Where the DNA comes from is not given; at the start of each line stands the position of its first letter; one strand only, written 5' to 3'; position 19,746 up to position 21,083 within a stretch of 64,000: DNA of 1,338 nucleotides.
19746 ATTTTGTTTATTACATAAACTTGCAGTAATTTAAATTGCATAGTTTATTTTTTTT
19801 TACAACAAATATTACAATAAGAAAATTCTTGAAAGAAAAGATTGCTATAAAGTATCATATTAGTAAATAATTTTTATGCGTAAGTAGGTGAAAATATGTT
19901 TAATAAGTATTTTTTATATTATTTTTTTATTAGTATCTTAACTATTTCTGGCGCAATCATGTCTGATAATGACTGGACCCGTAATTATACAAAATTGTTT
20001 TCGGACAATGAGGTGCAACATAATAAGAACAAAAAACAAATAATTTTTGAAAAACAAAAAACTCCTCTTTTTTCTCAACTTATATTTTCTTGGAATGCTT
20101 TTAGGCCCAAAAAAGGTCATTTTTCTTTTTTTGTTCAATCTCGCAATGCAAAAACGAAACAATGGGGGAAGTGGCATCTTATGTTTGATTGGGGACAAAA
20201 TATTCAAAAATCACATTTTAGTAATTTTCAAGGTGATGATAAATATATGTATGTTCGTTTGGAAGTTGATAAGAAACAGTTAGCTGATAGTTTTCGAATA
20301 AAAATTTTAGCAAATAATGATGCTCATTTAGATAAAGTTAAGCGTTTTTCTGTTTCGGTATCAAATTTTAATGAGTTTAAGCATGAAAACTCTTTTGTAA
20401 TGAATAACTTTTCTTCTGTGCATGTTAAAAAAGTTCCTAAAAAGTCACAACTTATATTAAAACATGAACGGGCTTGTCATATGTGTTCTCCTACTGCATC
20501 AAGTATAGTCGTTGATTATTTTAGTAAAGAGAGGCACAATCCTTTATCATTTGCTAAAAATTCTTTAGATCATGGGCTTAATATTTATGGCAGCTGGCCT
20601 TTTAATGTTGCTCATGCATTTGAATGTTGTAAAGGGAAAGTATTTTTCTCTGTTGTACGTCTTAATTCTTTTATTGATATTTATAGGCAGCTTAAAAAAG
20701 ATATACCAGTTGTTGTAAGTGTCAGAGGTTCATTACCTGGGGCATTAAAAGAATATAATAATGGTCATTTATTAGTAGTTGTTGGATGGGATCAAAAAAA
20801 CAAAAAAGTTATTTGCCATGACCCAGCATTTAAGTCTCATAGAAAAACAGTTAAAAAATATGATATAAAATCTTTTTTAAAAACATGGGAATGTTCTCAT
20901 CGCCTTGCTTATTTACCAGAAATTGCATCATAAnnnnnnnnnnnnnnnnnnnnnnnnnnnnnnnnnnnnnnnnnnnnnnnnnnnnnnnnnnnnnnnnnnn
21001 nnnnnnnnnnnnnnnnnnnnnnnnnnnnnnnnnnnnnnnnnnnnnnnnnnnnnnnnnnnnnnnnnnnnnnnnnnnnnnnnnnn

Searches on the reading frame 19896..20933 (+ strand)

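Call 12: search_protein_families(library=pfam, proteins=[window:19896-20933:+], max_evalue=0.00001)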
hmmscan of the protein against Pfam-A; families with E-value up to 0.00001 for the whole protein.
window:19896-20933:+ (345 aa): 1 family
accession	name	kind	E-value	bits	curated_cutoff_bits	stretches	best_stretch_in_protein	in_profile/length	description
PF13529.12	Peptidase_C39_2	-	1.2e-16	62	24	1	182-311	5-143/143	Peptidase_C39 like family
